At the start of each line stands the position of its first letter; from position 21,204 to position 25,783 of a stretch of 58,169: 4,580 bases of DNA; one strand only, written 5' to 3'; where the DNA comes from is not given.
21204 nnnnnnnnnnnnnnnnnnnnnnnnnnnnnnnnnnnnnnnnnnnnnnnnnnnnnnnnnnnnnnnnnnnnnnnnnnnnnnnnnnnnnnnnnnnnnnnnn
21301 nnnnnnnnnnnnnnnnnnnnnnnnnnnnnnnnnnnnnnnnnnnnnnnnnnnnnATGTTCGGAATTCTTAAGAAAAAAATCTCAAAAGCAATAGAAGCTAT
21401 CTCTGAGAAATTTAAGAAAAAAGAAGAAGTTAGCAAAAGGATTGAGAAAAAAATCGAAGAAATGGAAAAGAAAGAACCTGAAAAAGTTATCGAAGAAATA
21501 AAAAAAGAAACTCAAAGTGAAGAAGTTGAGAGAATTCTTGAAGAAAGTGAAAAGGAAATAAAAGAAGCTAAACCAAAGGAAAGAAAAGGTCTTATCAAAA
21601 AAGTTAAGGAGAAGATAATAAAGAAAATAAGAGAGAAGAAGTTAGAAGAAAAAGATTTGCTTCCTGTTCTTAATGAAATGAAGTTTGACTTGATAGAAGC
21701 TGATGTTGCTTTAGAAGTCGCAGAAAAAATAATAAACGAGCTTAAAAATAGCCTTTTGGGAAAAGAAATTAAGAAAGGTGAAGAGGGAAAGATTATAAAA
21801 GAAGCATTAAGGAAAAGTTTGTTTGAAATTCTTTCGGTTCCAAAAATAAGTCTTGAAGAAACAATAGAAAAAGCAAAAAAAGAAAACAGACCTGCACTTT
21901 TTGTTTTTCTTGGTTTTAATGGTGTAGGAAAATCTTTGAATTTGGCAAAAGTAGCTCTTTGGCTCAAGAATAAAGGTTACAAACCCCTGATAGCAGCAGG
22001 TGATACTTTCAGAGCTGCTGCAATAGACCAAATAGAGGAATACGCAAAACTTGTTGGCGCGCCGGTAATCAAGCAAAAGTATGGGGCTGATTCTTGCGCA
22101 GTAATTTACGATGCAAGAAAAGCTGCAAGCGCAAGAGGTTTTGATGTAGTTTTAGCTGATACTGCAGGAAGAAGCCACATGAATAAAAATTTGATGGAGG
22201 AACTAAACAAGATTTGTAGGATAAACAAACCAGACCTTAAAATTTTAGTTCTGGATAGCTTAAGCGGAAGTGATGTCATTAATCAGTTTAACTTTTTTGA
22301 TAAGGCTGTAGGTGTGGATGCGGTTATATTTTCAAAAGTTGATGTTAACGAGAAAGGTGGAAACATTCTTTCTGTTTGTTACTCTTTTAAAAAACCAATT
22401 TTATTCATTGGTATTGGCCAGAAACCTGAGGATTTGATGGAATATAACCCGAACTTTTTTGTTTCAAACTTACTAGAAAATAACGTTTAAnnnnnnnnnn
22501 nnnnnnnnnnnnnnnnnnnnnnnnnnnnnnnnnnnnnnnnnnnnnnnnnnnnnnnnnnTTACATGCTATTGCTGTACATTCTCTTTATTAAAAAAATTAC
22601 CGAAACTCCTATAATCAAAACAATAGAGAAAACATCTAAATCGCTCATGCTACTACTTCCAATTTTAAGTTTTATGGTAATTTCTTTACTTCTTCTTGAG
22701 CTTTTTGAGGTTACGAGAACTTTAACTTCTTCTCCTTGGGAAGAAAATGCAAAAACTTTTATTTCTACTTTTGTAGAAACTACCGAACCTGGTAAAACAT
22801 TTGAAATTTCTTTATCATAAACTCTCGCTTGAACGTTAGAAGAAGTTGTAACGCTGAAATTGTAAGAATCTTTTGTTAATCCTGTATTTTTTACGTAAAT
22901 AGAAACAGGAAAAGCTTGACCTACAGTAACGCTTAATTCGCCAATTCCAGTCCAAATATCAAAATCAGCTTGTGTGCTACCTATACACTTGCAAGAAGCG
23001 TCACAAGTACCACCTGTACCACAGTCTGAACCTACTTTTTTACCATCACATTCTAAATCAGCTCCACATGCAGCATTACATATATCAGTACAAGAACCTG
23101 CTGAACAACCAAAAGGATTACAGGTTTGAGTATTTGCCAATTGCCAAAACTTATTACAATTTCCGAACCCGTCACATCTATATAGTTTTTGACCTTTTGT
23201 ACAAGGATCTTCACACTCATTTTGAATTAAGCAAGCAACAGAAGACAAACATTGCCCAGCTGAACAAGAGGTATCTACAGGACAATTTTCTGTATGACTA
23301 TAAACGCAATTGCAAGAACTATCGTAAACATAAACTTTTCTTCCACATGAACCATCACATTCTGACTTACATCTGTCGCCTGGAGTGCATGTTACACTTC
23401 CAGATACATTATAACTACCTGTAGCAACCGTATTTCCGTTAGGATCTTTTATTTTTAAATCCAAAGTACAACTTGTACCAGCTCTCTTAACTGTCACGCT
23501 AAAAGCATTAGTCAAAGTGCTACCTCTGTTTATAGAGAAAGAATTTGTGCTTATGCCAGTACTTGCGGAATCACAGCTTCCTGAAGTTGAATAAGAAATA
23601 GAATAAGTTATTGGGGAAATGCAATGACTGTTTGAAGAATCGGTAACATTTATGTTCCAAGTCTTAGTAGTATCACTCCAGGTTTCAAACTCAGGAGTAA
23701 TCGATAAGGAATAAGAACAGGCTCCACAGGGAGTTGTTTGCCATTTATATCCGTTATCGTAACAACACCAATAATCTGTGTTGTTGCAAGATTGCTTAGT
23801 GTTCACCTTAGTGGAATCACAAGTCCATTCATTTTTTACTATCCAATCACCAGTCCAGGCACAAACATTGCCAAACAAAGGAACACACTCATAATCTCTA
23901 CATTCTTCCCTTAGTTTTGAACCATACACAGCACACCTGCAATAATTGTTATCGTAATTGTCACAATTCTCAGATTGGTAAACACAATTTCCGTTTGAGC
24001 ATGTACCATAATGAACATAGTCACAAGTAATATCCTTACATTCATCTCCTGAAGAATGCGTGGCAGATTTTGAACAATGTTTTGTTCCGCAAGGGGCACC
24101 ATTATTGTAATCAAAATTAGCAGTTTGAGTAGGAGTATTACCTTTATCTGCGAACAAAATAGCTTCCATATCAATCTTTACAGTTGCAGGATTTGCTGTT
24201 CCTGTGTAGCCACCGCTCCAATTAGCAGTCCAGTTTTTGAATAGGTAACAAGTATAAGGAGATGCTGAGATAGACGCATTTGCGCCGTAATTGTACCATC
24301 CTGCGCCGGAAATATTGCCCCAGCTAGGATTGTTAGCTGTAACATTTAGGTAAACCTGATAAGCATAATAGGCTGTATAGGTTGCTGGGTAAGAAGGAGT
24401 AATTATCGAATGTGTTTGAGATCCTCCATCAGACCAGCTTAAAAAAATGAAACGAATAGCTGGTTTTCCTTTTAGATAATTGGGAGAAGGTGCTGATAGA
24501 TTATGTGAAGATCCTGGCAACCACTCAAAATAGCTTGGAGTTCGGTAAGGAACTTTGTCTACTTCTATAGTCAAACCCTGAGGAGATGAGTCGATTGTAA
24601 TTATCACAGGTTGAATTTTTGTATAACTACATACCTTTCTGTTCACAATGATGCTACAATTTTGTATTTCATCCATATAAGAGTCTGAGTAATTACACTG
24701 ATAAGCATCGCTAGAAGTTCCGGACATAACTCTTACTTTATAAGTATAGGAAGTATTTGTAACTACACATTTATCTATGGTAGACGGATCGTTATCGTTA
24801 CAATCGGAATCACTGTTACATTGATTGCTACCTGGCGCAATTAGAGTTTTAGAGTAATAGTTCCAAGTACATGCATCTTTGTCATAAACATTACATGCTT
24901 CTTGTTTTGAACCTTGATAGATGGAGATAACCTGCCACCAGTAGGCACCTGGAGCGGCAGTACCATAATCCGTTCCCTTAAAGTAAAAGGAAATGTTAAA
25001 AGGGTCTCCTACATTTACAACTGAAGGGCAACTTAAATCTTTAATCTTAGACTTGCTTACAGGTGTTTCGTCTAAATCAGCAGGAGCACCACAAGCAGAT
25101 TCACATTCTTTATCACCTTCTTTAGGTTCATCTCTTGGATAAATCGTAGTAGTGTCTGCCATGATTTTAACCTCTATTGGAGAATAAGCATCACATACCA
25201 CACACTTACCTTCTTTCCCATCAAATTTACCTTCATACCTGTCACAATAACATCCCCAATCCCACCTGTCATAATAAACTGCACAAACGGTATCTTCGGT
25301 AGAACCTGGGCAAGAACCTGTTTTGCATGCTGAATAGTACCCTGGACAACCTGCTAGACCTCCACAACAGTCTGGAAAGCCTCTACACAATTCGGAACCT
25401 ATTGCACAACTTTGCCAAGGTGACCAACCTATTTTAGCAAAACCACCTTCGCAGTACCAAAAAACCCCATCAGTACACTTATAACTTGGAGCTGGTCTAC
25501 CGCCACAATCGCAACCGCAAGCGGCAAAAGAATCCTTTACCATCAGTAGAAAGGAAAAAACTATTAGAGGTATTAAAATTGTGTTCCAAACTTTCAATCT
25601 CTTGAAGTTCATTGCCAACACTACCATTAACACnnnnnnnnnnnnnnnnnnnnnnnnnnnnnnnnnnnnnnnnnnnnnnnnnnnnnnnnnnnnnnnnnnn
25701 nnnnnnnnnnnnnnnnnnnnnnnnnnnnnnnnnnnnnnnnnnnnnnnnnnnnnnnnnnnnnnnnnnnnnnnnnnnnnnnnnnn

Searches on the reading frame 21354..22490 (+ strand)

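Call 28: search_protein_families(library=pfam, proteins=[window:21354-22490:+], max_evalue=0.001)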
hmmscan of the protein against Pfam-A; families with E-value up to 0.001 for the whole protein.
window:21354-22490:+ (378 aa): 2 families
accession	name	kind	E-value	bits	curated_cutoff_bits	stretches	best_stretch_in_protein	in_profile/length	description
PF00448.28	SRP54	-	7.6e-64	215.4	22.7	1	182-374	3-195/196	SRP54-type protein, GTPase domain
PF02881.24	SRP54_N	-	1.8e-09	38.1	22.4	1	87-153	7-72/75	SRP54-type protein, helical bundle domain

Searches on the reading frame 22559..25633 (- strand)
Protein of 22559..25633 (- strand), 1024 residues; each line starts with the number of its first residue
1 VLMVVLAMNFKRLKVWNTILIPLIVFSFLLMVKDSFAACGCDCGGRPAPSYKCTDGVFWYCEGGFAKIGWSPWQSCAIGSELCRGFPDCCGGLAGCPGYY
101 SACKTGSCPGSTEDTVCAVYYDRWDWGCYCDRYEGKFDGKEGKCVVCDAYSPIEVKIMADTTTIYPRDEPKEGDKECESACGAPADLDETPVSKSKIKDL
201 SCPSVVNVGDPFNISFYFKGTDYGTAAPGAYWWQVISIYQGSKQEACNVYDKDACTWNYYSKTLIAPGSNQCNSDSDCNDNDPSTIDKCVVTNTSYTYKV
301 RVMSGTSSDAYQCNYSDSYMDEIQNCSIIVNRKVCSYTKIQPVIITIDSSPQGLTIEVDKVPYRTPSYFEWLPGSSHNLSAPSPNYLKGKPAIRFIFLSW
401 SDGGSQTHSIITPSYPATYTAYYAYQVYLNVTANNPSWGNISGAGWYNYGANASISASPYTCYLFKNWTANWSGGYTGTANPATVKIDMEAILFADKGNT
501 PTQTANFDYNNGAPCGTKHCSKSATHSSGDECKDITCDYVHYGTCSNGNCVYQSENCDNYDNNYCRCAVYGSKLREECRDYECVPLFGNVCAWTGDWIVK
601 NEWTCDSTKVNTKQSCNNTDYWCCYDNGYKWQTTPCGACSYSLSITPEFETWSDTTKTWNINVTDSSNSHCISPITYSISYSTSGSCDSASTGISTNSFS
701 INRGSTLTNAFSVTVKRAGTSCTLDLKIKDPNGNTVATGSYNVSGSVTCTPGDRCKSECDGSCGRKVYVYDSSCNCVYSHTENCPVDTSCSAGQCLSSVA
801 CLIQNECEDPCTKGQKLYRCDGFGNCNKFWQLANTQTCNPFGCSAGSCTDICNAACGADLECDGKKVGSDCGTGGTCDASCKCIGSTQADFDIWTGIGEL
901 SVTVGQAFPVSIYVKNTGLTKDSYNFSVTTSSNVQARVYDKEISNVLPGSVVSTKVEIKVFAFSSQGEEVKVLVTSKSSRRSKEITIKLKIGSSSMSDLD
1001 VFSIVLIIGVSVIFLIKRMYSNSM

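Call 29: search_protein_families(library=pfam, proteins=[window:22559-25633:-], max_evalue=0.001)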
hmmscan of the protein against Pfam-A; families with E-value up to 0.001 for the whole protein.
window:22559-25633:- (1024 aa): 1 family
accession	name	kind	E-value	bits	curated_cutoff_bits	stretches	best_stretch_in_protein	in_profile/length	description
PF18998.6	Flg_new_2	-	4.1e-06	27.1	23.6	1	430-509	2-71/73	Divergent InlB B-repeat domain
